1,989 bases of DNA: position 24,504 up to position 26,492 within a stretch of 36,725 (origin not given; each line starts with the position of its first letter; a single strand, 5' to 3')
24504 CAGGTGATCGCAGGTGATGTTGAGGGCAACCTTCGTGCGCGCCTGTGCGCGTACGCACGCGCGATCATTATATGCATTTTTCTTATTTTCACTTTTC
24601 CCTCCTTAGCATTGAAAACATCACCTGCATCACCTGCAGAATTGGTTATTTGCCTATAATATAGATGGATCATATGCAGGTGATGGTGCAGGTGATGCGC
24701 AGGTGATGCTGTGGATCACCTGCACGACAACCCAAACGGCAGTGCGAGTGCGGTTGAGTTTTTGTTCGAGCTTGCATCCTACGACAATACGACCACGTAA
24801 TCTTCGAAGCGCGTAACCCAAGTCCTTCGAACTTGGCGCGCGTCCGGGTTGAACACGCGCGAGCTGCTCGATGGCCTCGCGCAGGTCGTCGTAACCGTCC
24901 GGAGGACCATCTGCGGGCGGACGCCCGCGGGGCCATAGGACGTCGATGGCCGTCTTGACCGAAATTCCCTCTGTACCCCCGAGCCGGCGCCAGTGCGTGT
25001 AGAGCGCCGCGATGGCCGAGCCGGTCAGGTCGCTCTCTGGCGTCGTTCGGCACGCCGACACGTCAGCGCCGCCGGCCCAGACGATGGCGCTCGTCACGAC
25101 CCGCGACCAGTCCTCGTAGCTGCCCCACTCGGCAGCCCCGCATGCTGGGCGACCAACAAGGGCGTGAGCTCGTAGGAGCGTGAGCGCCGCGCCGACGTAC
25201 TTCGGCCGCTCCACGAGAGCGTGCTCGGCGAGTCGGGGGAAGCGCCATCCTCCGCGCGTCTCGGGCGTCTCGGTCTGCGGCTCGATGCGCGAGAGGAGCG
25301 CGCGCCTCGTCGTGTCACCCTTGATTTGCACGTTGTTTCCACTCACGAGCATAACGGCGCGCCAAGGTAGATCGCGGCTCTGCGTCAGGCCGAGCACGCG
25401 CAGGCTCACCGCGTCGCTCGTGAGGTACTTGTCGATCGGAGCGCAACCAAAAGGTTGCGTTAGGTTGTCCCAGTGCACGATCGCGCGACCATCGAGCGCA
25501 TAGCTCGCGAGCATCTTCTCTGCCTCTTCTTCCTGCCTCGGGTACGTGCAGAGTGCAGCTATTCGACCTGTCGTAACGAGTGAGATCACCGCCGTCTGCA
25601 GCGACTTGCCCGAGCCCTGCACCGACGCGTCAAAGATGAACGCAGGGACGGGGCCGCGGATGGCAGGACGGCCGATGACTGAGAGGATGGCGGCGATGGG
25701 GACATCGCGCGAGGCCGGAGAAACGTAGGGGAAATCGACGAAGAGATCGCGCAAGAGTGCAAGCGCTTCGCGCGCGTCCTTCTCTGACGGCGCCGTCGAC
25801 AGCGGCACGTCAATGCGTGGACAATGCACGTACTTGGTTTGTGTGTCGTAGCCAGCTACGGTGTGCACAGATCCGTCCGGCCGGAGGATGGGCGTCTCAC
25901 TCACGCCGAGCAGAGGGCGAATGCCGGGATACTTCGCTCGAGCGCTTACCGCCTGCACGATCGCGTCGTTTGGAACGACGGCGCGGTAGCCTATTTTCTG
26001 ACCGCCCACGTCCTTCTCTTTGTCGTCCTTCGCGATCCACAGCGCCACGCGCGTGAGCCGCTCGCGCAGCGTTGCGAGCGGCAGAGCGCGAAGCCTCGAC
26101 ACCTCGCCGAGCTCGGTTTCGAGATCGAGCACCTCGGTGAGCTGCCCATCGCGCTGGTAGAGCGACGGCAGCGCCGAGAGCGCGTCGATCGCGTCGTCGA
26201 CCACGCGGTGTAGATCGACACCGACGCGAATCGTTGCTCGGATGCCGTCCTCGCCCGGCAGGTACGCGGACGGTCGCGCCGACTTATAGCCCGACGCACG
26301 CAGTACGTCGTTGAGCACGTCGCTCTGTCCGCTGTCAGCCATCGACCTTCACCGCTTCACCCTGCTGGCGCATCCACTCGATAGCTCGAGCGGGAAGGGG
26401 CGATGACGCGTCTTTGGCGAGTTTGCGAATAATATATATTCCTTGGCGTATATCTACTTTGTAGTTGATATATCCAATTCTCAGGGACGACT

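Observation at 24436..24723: Dense iteron array (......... x9) around an AT-rich core, downstream of the SF3 helicase gene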

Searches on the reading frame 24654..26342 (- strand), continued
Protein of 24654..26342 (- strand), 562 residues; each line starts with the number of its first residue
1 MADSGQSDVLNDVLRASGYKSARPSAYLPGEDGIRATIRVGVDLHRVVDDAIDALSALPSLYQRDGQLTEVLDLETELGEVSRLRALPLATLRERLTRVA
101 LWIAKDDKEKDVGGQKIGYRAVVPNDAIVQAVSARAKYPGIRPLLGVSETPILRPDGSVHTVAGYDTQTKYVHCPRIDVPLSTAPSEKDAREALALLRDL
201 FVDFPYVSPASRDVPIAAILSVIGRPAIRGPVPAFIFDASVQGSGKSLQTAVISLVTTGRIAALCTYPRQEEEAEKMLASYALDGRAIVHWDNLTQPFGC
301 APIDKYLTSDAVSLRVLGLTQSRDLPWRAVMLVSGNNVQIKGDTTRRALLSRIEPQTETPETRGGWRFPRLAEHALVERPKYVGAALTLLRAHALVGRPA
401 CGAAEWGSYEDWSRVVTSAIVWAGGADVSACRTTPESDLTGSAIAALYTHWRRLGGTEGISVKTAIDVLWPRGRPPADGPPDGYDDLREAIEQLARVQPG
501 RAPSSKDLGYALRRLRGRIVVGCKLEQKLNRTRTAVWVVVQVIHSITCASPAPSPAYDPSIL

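Call 44: fold_search(model_id=the predicted structure, library=pdb)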
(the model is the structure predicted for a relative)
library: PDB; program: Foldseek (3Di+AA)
matches with E <= 10: 595; with E <= 0.001: 128
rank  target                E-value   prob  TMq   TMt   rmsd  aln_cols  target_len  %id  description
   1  6lrb_A                1.1e-07  1.00  0.30  0.38  14.8       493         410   12  The A form apo structure of NrS-1 C terminal region-CTR (released 2020-04-08)
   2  9ivf_C                2.6e-07  1.00  0.35  0.32  14.9       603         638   13  Structure of Full-Length AsfvPrimPol with polyT DNA (released 2025-12-24)
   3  9ivf_B                3.1e-07  1.00  0.34  0.30  13.8       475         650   13  Structure of Full-Length AsfvPrimPol with polyT DNA (released 2025-12-24)
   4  6lrb_C                3.1e-07  1.00  0.31  0.39  14.4       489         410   12  The A form apo structure of NrS-1 C terminal region-CTR (released 2020-04-08)
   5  7pds_A                3.2e-07  1.00  0.32  0.38  14.9       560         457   12  The structure of PriRep1 with dsDNA (released 2022-07-13)
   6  8ww7_H                3.4e-07  1.00  0.35  0.24  13.3       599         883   11  Structure of AMPPNP-Form AsfvPrimPol Dodecamer (released 2025-04-30)
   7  7pds_C                3.8e-07  1.00  0.33  0.39  13.8       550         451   12  The structure of PriRep1 with dsDNA (released 2022-07-13)
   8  9ilz_F                4.5e-07  1.00  0.34  0.35  13.4       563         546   11  The Cryo-EM structure of MPXV E5 in complex with ssDNA (released 2025-06-18)
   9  6k9e_A                5.3e-07  1.00  0.29  0.39  14.5       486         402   12  The A form apo structure of NrS-1 C terminal region-CTR(305-718) (released 2020-06-17)
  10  6k9e_B                5.3e-07  1.00  0.29  0.37  14.7       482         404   12  The A form apo structure of NrS-1 C terminal region-CTR(305-718) (released 2020-06-17)
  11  8xj8_A                5.6e-07  1.00  0.32  0.40  10.3       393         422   10  The Cryo-EM structure of MPXV E5 C-terminal in complex with DNA (released 2024-05-01)
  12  8hwa_B                6.6e-07  1.00  0.32  0.44   9.3       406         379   11  D5 ATP-ADP-Apo-ssDNA IS1 (released 2024-01-10)
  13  7pds_D                7.0e-07  1.00  0.32  0.38  13.7       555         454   13  The structure of PriRep1 with dsDNA (released 2022-07-13)
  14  9ivf_A                7.0e-07  1.00  0.35  0.32  13.4       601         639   11  Structure of Full-Length AsfvPrimPol with polyT DNA (released 2025-12-24)
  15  8wh6_D                7.3e-07  1.00  0.34  0.35   9.3       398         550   10  MPOX E5 hexamer ADP and ssDNA bound and clear primase domain conformation (released 2024-09-25)
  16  7pds_B                7.3e-07  1.00  0.30  0.36  15.7       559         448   13  The structure of PriRep1 with dsDNA (released 2022-07-13)
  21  7pds_F                1.1e-06  1.00  0.33  0.39  13.6       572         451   12  The structure of PriRep1 with dsDNA (released 2022-07-13)
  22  7ola_C                1.3e-06  1.00  0.36  0.45  10.6       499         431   10  Structure of Primase-Helicase in SaPI5 (released 2022-07-13)
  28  7pds_E                2.0e-06  1.00  0.35  0.41  12.2       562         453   11  The structure of PriRep1 with dsDNA (released 2022-07-13)
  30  8apl_A                2.2e-06  1.00  0.37  0.44  12.2       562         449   11  Vaccinia virus DNA helicase D5 residues 323-785 hexamer with bound DNA processed in C6 (released 2022-11-09)
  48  7ola_B                5.9e-06  1.00  0.33  0.39   8.0       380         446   13  Structure of Primase-Helicase in SaPI5 (released 2022-07-13)
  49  7ola_A                5.9e-06  1.00  0.35  0.42  10.8       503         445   10  Structure of Primase-Helicase in SaPI5 (released 2022-07-13)
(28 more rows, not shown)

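Call 54: search_protein_families(library=pfam, proteins=[L250:5151-6536:+, L254:4909-6279:+, L267:4808-6094:+, L306:5011-6519:+, L240:3453-4358:+, L309:1258-2190:+, L312:5029-5841:+, L258:4892-5491:+], max_evalue=0.001)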
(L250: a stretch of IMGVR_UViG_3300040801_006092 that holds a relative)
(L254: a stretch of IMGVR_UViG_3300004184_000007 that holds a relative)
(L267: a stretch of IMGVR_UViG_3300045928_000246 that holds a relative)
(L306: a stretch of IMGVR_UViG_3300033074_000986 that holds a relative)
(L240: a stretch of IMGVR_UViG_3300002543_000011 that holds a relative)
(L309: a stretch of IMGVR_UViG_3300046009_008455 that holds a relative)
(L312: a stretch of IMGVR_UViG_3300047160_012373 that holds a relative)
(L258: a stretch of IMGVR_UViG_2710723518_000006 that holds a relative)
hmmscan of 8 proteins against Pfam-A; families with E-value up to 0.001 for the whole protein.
L250:5151-6536:+ (461 aa): 2 families
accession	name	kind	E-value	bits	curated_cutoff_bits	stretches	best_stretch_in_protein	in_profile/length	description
PF01555.25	N6_N4_Mtase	-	3e-25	89.9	26.7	1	191-430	1-220/221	DNA methylase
PF02195.25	ParB_N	-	4.8e-10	39.8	26.3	1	3-88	3-93/95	ParB N-terminal domain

L254:4909-6279:+ (456 aa): 0 families

L267:4808-6094:+ (428 aa): 0 families

L306:5011-6519:+ (502 aa): 3 families
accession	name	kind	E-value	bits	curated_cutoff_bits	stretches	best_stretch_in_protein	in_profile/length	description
PF17289.8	Terminase_6C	-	9.9e-09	35.8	22.6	1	335-479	2-151/155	Terminase RNaseH-like domain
PF03237.21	Terminase_6N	-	6.4e-07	29.7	22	1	123-313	4-210/215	Terminase large subunit, T4likevirus-type, N-terminal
PF13604.12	AAA_30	-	2.1e-06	28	27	1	110-230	12-112/191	AAA domain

L240:3453-4358:+ (301 aa): 0 families

L309:1258-2190:+ (310 aa): 0 families

L312:5029-5841:+ (270 aa): 0 families

L258:4892-5491:+ (199 aa): 0 families

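Call 60: search_dna_similar(query=window:24654-26342:-, collection=plasmids, mode=protein, max_rows=30)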
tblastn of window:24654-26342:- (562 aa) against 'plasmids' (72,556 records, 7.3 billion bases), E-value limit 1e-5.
Records with a match: 20; places in all: 21; records where one place covers at least 80% of the query: 4.
Best place of each record, by identity: <60% 20.
By first word of the organism name: Streptomyces 6; Cereibacter 5; Methylobacterium 2; Psychrobacter 2; Azospirillum 1; Nonomuraea 1; Legionella 1; Saccharopolyspora 1; Methanothrix 1.
By predicted mobility (MOB-suite, as given by PLSDB): non-mobilizable 13; mobilizable 6; conjugative 1.
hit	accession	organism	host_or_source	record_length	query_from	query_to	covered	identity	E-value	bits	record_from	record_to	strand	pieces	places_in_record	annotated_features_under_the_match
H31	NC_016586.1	Azospirillum lipoferum 4B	-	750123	43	537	88%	35.9%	1e-54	207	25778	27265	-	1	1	hypothetical protein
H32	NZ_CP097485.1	Methylobacterium tardum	single cell,freshwater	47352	15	530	92%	30.6%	5e-45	178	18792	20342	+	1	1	PriCT-2 domain-containing protein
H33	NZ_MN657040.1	Psychrobacter sp.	-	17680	52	542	87%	28.4%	2e-30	134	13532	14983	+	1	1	hypothetical protein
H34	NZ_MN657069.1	Psychrobacter sp.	-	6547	43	526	86%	27.0%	3e-32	140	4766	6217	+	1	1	hypothetical protein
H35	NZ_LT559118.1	Nonomuraea gerenzanensis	-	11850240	25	457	77%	28.3%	4e-27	124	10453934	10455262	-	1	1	none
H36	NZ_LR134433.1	Legionella adelaidensis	environmental,Cooling tower water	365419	43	446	72%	27.5%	4e-29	130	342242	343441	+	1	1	DNA-primase RepB domain-containing protein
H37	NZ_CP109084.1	Streptomyces cyaneofuscatus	-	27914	94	533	78%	24.7%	3e-18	97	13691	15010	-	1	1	hypothetical protein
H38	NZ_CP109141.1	Streptomyces cyaneofuscatus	-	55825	94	533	78%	24.7%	3e-18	97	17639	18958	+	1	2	hypothetical protein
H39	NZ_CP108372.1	Streptomyces sp. NBC_01335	-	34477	50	469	75%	25.6%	3e-19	100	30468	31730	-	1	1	bifunctional DNA primase/polymerase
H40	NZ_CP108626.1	Streptomyces rubiginosohelvolus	-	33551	58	466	73%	25.3%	8e-16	89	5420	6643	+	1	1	hypothetical protein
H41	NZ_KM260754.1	Saccharopolyspora endophytica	-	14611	20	371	63%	28.8%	4e-25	118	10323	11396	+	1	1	hypothetical protein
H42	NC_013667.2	Streptomyces sp. Y27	-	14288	124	457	59%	29.4%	3e-21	105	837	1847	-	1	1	hypothetical protein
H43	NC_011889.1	Methylobacterium nodulans ORS 2060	-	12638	143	427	51%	33.4%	7e-28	126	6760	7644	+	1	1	bifunctional DNA primase/polymerase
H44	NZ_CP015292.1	Cereibacter sphaeroides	Cereibacter sphaeroides 2.4.1,single ...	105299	201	420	39%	31.7%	3e-15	87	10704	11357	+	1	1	DNA primase small subunit domain-containing protein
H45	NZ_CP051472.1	Cereibacter sphaeroides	cell culture,laboratory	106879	201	420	39%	31.7%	3e-15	87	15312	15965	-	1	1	DNA primase small subunit domain-containing protein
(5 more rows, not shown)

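Call 62: get_annotated_region(hit=H33, flank=2500)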
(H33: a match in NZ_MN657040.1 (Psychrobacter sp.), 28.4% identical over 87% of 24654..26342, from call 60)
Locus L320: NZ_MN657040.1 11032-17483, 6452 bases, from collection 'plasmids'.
description: Psychrobacter sp. strain ANT_P17 plasmid pA17P3, complete sequence
organism: Psychrobacter sp. (NCBI taxid 56811)
taxonomy: Bacteria; Pseudomonadota; Gammaproteobacteria; Moraxellales; Moraxellaceae; Psychrobacter; Psychrobacter sp.
host: -; source: -; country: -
typing (MOB-suite, as given by PLSDB): non-mobilizable
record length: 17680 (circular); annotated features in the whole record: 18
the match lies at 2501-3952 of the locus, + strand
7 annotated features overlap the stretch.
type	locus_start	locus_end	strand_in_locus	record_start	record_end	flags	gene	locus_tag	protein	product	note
CDS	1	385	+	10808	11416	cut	-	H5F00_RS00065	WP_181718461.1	hypothetical protein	-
CDS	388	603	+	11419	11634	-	-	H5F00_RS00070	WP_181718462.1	hypothetical protein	-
CDS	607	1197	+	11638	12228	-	-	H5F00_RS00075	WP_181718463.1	hypothetical protein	-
CDS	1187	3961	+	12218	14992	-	-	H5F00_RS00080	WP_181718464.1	hypothetical protein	-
CDS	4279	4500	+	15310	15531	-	-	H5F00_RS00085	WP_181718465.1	hypothetical protein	-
CDS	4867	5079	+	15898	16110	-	-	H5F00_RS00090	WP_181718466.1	hypothetical protein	-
CDS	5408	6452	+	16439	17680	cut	-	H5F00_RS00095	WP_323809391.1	Fic family protein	-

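Call 86: search_protein_families(library=phrogs, proteins=[L240:3514-4098:+, L001:6763-7410:+, L001:7867-8355:+], max_evalue=0.1)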
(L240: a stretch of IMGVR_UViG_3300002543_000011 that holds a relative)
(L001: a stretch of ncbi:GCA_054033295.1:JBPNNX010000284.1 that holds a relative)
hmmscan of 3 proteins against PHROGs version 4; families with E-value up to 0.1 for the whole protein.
L240:3514-4098:+ (194 aa): 0 families

L001:6763-7410:+ (215 aa): 1 family
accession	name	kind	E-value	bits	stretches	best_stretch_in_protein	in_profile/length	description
phrog_35104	-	unknown function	0.018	16.1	1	15-63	77-125/168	-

L001:7867-8355:+ (162 aa): 1 family
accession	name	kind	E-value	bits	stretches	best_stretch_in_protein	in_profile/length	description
phrog_572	-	unknown function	0.086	13.9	0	28-97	49-117/127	-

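Call 102: search_protein_families(library=ncbifam, proteins=[window:24654-26342:-], max_evalue=0.1)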
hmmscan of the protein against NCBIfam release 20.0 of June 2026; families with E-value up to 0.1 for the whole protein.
window:24654-26342:- (562 aa): 0 families

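Call 103: search_protein_families(library=pfam, alignment_id=A1, max_evalue=0.01)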
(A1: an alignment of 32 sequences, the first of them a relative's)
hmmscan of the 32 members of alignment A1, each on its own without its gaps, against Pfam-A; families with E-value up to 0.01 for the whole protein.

A. member 1, P0001 (562 aa): 0 families

B. families by the number of members that match (of 32 scanned): 3 families
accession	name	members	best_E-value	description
PF09250.16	Prim-Pol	5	1.4e-42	Bifunctional DNA primase/polymerase, N-terminal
PF08708.16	PriCT_1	1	1.4e-11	Primase C terminal 1 (PriCT-1)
PF01807.25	Zn_ribbon_DnaG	1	3.3e-06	CHC2 zinc finger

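Call 107: get_annotated_region(hit=H32, flank=3000)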
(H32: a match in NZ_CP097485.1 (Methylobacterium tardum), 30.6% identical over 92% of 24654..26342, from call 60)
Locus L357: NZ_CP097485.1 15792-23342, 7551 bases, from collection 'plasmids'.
description: Methylobacterium tardum strain DSM 19566 plasmid pMt-1, complete sequence
organism: Methylobacterium tardum (NCBI taxid 374432)
taxonomy: Bacteria; Pseudomonadota; Alphaproteobacteria; Hyphomicrobiales; Methylobacteriaceae; Methylobacterium; Methylobacterium tardum
host: -; source: single cell,freshwater; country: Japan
typing (MOB-suite, as given by PLSDB): non-mobilizable
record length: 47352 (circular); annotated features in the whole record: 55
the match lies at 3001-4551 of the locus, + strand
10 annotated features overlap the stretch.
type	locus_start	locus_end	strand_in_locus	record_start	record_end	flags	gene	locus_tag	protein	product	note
CDS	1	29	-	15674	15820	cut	-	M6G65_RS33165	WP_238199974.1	hypothetical protein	-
CDS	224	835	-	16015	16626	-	-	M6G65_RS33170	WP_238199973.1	TraY domain-containing protein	-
CDS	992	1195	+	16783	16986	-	-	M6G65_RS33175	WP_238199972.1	helix-turn-helix domain-containing protein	-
CDS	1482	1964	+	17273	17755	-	-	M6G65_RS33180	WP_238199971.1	hypothetical protein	-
CDS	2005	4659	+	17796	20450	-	-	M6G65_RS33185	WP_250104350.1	PriCT-2 domain-containing protein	-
CDS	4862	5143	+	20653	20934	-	-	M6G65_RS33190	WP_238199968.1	hypothetical protein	-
CDS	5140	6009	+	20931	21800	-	-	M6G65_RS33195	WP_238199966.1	phosphoadenosine phosphosulfate reductase family protein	-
CDS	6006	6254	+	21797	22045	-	-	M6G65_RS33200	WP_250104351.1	hypothetical protein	-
CDS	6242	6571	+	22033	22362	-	-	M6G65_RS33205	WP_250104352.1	helix-turn-helix domain-containing protein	-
CDS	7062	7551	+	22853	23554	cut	-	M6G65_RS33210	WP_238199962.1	response regulator transcription factor CtrA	GO:0000160 - phosphorelay signal transduction system [Evidence IEA]; GO:0006355 - regulation of DNA-templated ...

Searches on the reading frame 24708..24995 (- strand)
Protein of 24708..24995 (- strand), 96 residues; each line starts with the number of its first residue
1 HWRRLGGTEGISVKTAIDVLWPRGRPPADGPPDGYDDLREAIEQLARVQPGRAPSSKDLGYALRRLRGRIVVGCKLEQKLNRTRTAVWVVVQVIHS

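Call 87: predict_structure(alignment_id=A2)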
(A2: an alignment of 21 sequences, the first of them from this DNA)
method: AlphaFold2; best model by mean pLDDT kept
length: 96 residues; sequences in the alignment: 21
mean_pLDDT: 92.9   pTM: 0.82
mean pLDDT of the five models: 92.9, 92.5, 92.4, 92.3, 90.6
residues with pLDDT >= 90: 81; 70-90: 12; 50-70: 3; < 50: 0
segments of 3 or more residues with pLDDT < 50: none
pLDDT, mean of each block of 10 residues (from residue 1): 95 96 81 88 94 96 96 96 96 87
secondary structure, 60 per line:
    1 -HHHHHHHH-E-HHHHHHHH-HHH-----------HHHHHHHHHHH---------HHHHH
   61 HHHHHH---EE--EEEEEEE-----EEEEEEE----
elements in order: H2-9 H13-20 H36-46 H56-66 E74-80 E86-92

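Call 90: fold_search(model_id=the predicted structure, library=pdb)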
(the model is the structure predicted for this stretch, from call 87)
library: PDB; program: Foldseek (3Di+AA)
matches with E <= 10: 605; with E <= 0.001: 0
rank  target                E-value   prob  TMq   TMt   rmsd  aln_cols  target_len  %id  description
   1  5uk3_H                5.6e-01  0.06  0.21  0.16  14.8       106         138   15  Crystal structure of cyanase from T. urticae (released 2017-06-21)
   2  2ovg                  6.4e-01  0.08  0.20  0.28  11.3        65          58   12  Lambda Cro Q27P/A29S/K32Q triple mutant at 1.35 A in space group P3221 (released 2008-01-08)
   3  8sq8_B                8.4e-01  0.05  0.21  0.11  13.0       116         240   15  X-ray crystal structure of Acinetobacter baumanii beta-lactamase variant OXA-109 in complex with doripenem (released 2024-05-22)
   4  1upu_A                9.0e-01  0.05  0.20  0.09  15.8        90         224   11  STRUCTURE OF THE URACIL PHOSPHORIBOSYLTRANSFERASE, MUTANT C128V, BOUND TO PRODUCT URIDINE-1-MONOPHOSPHATE (UMP) (released 1999-05-11)
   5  5wi3_A                9.0e-01  0.04  0.20  0.11  13.2       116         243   16  Structure of Acinetobacter baumannii carbapenemase OXA-239 K82D bound to cefotaxime (released 2017-12-27)
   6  1t2k_A                9.6e-01  0.10  0.37  0.34  10.9       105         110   16  Structure Of The DNA Binding Domains Of IRF3, ATF-2 and Jun Bound To DNA (released 2004-11-16)
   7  3vs9_G                9.6e-01  0.08  0.26  0.09   7.6        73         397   20  Crystal structure of type III PKS ArsC mutant (released 2013-04-24)
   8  4jf4_B                9.6e-01  0.05  0.20  0.10  12.9        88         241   20  OXA-23 meropenem complex (released 2013-09-25)
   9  4cdg_A                1.0e+00  0.10  0.30  0.08   6.3        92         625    9  Crystal structure of the Bloom's syndrome helicase BLM in complex with Nanobody (released 2013-11-13)
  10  3we2_B                1.0e+00  0.08  0.28  0.26   7.3        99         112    9  Structure of BLM RQC domain bound to a phosphate ion (released 2013-11-13)
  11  4jf4_A                1.0e+00  0.04  0.20  0.11  13.1       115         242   16  OXA-23 meropenem complex (released 2013-09-25)
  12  3we3_B                1.1e+00  0.10  0.31  0.28   7.2        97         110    9  Structure of BLM RQC domain bound to an arsenate ion (released 2013-11-13)
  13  2a1s_C                1.1e+00  0.08  0.31  0.10  19.8        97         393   15  Crystal structure of native PARN nuclease domain (released 2005-12-20)
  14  4x55_A                1.1e+00  0.04  0.20  0.11  13.1       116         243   16  Structure of the class D Beta-Lactamase OXA-225 K82D in Acyl-Enzyme Complex with Ceftazidime (released 2015-03-11)
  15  5uk3_B                1.1e+00  0.04  0.21  0.15  14.4       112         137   14  Crystal structure of cyanase from T. urticae (released 2017-06-21)
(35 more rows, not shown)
